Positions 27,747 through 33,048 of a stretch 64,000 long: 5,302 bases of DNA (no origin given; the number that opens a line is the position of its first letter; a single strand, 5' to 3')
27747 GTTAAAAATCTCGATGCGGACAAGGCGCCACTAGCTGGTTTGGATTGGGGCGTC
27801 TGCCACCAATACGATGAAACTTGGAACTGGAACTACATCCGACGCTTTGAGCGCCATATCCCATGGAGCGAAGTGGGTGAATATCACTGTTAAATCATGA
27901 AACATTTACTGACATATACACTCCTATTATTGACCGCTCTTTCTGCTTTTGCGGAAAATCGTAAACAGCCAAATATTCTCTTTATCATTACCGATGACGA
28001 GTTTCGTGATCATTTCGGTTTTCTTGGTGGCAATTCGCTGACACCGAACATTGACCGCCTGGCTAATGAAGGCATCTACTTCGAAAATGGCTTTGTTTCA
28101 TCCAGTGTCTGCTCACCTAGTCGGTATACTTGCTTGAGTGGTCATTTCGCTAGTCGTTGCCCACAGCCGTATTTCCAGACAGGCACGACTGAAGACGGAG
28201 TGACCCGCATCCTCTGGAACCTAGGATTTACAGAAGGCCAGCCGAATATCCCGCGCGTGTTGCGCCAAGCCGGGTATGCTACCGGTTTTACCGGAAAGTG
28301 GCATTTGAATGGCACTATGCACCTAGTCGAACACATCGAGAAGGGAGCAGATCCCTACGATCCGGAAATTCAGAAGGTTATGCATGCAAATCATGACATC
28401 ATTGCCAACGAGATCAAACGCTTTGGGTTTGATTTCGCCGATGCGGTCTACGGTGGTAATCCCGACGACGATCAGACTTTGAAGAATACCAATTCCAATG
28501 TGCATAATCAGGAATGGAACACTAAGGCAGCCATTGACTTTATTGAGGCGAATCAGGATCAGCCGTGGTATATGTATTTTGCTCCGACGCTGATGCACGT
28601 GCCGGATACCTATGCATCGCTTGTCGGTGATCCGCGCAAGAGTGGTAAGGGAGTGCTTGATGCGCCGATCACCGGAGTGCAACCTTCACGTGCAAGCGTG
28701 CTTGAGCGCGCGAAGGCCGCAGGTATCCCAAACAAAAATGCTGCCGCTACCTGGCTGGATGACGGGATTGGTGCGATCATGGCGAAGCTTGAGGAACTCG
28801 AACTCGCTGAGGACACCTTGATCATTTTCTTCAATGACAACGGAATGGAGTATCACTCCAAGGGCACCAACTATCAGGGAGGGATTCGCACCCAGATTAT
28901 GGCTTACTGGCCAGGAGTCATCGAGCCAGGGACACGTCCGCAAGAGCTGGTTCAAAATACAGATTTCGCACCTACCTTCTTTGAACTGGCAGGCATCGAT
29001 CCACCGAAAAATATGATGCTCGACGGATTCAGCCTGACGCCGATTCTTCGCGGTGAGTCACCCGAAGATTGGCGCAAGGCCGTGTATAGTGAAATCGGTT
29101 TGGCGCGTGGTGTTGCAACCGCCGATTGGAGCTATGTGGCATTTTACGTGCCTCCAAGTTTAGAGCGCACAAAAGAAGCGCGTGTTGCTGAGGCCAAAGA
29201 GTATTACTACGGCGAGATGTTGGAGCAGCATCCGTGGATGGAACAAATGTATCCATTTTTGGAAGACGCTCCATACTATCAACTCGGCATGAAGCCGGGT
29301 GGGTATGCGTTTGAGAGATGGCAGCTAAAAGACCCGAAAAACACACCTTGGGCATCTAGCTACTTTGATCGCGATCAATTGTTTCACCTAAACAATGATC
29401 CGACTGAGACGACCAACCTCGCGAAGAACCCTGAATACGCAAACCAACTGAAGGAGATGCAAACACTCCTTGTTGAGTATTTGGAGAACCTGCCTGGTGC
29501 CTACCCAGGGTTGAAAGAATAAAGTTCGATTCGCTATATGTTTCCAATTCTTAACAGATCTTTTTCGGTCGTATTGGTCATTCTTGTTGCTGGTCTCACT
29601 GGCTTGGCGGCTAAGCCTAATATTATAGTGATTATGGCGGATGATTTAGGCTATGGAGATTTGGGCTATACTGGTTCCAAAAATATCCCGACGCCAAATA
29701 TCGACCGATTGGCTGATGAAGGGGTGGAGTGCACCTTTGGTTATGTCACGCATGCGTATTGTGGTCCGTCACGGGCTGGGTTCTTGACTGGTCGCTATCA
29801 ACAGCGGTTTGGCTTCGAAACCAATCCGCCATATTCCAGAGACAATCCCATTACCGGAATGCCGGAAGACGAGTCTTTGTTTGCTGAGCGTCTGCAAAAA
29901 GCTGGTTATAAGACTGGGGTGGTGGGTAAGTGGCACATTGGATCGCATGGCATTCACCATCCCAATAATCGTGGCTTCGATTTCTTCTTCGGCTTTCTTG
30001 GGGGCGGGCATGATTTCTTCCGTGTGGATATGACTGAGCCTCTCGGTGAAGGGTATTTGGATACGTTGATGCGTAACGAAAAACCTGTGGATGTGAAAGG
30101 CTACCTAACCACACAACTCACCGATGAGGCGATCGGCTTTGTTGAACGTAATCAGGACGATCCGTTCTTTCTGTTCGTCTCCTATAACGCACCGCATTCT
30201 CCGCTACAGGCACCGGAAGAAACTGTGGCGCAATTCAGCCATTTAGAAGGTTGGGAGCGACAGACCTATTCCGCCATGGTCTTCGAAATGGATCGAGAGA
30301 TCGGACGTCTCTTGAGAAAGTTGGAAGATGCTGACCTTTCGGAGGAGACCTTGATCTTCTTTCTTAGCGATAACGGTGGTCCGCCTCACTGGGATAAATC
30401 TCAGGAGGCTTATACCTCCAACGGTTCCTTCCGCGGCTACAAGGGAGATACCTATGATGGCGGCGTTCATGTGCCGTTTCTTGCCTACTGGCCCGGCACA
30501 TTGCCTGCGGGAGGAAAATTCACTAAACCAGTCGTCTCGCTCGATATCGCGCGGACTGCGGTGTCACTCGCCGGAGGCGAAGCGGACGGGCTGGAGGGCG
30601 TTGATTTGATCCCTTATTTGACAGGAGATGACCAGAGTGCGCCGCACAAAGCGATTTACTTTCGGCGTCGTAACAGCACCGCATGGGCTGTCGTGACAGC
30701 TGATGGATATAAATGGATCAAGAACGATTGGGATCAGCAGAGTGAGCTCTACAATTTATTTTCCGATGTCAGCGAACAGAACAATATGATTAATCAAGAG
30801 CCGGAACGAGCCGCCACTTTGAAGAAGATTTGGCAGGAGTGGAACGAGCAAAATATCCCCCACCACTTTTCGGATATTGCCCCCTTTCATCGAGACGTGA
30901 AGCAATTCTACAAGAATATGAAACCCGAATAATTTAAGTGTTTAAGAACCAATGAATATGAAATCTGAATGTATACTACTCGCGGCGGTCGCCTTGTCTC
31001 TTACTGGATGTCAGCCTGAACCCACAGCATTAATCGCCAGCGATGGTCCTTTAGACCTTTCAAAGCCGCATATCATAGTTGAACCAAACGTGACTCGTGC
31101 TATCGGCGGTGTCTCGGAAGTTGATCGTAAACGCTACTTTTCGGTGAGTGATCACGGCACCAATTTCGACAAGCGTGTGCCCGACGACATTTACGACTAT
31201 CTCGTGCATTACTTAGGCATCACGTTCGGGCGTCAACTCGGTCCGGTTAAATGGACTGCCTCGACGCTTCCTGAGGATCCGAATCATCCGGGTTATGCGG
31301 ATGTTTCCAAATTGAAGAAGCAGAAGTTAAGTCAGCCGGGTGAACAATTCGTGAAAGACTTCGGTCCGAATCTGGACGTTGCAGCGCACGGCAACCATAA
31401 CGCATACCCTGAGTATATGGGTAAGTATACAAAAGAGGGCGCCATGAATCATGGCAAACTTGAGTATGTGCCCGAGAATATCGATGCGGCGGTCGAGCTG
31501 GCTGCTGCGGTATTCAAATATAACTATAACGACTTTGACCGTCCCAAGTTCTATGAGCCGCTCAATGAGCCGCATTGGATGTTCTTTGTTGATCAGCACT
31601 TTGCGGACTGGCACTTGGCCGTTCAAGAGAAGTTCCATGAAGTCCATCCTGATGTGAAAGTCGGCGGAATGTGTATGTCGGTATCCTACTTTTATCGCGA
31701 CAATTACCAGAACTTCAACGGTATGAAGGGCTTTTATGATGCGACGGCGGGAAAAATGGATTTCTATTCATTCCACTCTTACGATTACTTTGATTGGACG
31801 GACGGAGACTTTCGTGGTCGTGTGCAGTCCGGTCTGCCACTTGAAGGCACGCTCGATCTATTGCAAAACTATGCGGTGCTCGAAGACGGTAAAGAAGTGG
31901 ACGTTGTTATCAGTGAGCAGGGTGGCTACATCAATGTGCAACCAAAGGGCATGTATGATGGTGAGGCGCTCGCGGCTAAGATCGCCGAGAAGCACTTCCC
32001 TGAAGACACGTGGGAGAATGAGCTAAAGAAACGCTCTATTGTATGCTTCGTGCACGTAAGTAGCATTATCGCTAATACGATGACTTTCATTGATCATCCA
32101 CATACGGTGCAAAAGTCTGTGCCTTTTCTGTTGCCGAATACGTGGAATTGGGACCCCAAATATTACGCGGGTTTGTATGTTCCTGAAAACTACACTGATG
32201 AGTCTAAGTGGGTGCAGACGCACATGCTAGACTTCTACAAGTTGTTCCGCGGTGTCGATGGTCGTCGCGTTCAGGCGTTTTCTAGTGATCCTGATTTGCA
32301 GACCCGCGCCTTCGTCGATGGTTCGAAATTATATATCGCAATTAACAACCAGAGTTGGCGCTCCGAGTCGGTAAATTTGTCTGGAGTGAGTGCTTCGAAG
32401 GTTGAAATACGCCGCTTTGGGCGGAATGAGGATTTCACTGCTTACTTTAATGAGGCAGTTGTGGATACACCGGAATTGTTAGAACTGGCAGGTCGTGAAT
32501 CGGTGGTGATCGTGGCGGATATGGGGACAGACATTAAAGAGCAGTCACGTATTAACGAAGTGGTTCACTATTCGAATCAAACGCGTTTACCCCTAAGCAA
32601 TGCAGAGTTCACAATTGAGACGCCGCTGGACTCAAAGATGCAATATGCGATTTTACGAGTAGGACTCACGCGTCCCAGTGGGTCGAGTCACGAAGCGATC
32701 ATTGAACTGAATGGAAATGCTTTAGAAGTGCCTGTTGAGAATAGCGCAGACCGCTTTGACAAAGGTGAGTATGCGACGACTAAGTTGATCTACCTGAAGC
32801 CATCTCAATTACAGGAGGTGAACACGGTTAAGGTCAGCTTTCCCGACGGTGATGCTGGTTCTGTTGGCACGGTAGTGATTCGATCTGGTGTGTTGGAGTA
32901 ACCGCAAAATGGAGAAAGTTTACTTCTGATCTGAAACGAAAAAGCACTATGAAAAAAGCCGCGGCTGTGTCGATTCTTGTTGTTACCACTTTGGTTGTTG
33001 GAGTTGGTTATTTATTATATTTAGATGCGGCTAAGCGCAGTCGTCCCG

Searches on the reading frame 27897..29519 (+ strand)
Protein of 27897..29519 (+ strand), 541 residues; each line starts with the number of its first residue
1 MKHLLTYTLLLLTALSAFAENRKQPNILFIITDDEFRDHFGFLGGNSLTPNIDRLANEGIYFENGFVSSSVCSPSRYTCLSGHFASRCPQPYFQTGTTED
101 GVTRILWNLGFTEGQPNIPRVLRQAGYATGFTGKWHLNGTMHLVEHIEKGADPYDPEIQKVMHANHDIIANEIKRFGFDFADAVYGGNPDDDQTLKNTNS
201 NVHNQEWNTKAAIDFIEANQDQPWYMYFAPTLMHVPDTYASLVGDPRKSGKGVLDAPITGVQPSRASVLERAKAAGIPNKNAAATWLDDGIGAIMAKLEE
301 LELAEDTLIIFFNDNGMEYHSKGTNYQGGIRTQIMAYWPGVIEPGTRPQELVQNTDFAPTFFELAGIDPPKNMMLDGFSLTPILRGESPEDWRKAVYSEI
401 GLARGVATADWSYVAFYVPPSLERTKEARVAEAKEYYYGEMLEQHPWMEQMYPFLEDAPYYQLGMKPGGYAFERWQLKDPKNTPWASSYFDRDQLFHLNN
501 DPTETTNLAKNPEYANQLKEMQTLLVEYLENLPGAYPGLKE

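Call 6: search_protein_families(library=pfam, proteins=[window:27897-29519:+], max_evalue=0.001)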
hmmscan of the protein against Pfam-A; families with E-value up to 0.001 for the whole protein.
window:27897-29519:+ (541 aa): 3 families
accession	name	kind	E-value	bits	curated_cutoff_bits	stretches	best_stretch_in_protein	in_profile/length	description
PF00884.28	Sulfatase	-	4.8e-43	148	25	1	25-367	1-301/301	Sulfatase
PF16347.10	SGSH_C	-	7.9e-21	75.3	29.3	1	319-398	5-82/154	N-sulphoglucosamine sulphohydrolase, C-terminal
PF01663.27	Phosphodiest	-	0.00096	19.3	23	0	281-320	185-224/342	Type I phosphodiesterase / nucleotide pyrophosphatase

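Call 51: search_solved_structures(query=window:27897-29519:+, max_evalue=1e-20)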
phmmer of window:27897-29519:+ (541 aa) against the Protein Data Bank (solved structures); distinct sequences matched with E-value up to 1e-20: 33.
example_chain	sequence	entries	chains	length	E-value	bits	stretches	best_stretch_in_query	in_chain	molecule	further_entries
9fvt_A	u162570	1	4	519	2.4e-81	277.2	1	23-424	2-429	Sulfatase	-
5g2v_A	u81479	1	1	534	6.3e-34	120.7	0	20-146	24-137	N-ACETYLGLUCOSAMINE-6-SULFATASE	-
9fo1_A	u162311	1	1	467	7.8e-34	120.4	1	26-388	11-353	k-carrageenan sulfatase S1_16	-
7ebp_A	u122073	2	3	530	8.3e-34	120.3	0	286-397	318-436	Sulfatase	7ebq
7p24_AAA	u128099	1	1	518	1.1e-33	119.9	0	286-398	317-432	Mucin-desulfating sulfatase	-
9s8y_A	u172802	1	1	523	3.6e-32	114.9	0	286-397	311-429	Sulfatase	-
6ust_A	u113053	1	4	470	2e-31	112.4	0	24-147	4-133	N-acetylgalactosamine 6-sulfate sulfatase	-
6prm_A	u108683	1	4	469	2.7e-30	108.7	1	23-416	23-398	exo-4S-kappa carrageenan S1 sulfatase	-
7stt_A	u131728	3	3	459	7.3e-30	107.3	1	22-387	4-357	N-acetylgalactosamine-6-sulfatase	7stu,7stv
6psm_A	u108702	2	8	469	7.8e-29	103.9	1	23-416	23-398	exo-4S-kappa carrageenan S1 sulfatase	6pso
9s03_A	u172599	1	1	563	1.2e-27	100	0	21-143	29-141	Putative sulfatase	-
1e2s_P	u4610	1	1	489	5.9e-27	97.7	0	285-389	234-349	Arylsulfatase A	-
1e33_P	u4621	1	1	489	6.5e-27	97.5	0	286-389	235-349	Arylsulfatase A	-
1e1z_P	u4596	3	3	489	9.2e-27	97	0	285-389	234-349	Arylsulfatase A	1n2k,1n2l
1e3c_P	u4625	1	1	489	9.5e-27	97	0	286-389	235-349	Arylsulfatase A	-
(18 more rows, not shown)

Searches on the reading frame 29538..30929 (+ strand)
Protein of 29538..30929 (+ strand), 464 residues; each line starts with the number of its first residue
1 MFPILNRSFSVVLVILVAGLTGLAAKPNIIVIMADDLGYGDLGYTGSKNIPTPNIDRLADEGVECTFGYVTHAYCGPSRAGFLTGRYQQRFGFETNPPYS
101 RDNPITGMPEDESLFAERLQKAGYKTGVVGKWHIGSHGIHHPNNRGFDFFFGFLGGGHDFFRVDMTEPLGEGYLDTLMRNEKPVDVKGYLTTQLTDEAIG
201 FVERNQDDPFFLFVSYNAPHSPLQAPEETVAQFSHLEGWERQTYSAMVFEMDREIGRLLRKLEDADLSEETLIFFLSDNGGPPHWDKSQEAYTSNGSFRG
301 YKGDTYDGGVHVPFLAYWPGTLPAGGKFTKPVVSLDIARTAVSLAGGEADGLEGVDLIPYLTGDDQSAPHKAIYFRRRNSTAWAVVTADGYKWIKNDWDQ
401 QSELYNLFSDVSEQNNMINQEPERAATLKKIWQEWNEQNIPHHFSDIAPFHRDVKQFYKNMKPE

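Call 6: search_protein_families(library=pfam, proteins=[window:29538-30929:+], max_evalue=0.001)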
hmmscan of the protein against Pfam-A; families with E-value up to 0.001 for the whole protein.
window:29538-30929:+ (464 aa): 3 families
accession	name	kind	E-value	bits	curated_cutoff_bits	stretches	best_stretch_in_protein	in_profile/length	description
PF00884.28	Sulfatase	-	2.6e-61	208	25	1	27-346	1-300/301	Sulfatase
PF16347.10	SGSH_C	-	4.1e-09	37.2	29.3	1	306-436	12-149/154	N-sulphoglucosamine sulphohydrolase, C-terminal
PF01663.27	Phosphodiest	-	4.1e-07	30.4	23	1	49-283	18-223/342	Type I phosphodiesterase / nucleotide pyrophosphatase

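Call 52: search_solved_structures(query=window:29538-30929:+, max_evalue=1e-30)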
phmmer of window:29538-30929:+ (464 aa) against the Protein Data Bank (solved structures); distinct sequences matched with E-value up to 1e-30: 34.
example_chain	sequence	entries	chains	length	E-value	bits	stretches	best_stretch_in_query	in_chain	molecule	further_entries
6prm_A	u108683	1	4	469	1.5e-96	327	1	21-436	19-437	exo-4S-kappa carrageenan S1 sulfatase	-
6psm_A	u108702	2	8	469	5.3e-95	321.9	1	21-436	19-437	exo-4S-kappa carrageenan S1 sulfatase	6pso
6bia_A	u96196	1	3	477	6.4e-90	305.1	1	25-439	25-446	Sulfatase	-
6b0k_A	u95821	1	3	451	5.4e-88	298.8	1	26-439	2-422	Iota-carrageenan sulfatase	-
6b0j_A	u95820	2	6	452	5.4e-88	298.8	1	26-439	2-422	Iota-carrageenan sulfatase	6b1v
9hh3_A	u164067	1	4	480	4.9e-82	279.1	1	25-438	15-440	Sulfatase, family S1-19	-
9hh2_A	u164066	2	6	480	1.7e-80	274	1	25-438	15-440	Sulfatase, family S1-19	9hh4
9fo1_A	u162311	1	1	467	1.4e-64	221.6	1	26-436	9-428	k-carrageenan sulfatase S1_16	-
8eg3_A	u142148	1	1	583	2.2e-57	197.8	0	18-153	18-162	Steryl-sulfatase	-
1p49_A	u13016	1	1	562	7.2e-57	196.1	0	24-153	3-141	STERYL-SULFATASE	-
6ust_A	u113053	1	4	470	2.4e-54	187.8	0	24-234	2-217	N-acetylgalactosamine 6-sulfate sulfatase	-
4fdi_A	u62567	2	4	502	2.8e-51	177.7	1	26-383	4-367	N-acetylgalactosamine-6-sulfatase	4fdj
7stt_A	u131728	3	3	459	1.3e-50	175.5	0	25-234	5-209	N-acetylgalactosamine-6-sulfatase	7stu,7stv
7all_AAA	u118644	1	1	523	1.8e-49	171.7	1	24-231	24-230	Arylsulfatase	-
7ana_AAA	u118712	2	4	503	1.3e-44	155.7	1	24-434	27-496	N-acetylgalactosamine-6-sulfatase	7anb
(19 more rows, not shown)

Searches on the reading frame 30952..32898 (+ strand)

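Call 4: search_protein_families(library=pfam, proteins=[window:30952-32898:+], max_evalue=0.01)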
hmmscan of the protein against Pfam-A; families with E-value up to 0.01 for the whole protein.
window:30952-32898:+ (649 aa): 2 families
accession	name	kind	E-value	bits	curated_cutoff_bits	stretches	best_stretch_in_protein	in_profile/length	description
PF18206.8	Porphyrn_cat_1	-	3.8e-19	69.7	27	1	448-543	1-102/105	Porphyranase beta-sandwich domain 1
PF18040.7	BPA_C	-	1.8e-08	34.7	26.2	1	553-643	2-92/95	beta porphyranase A C-terminal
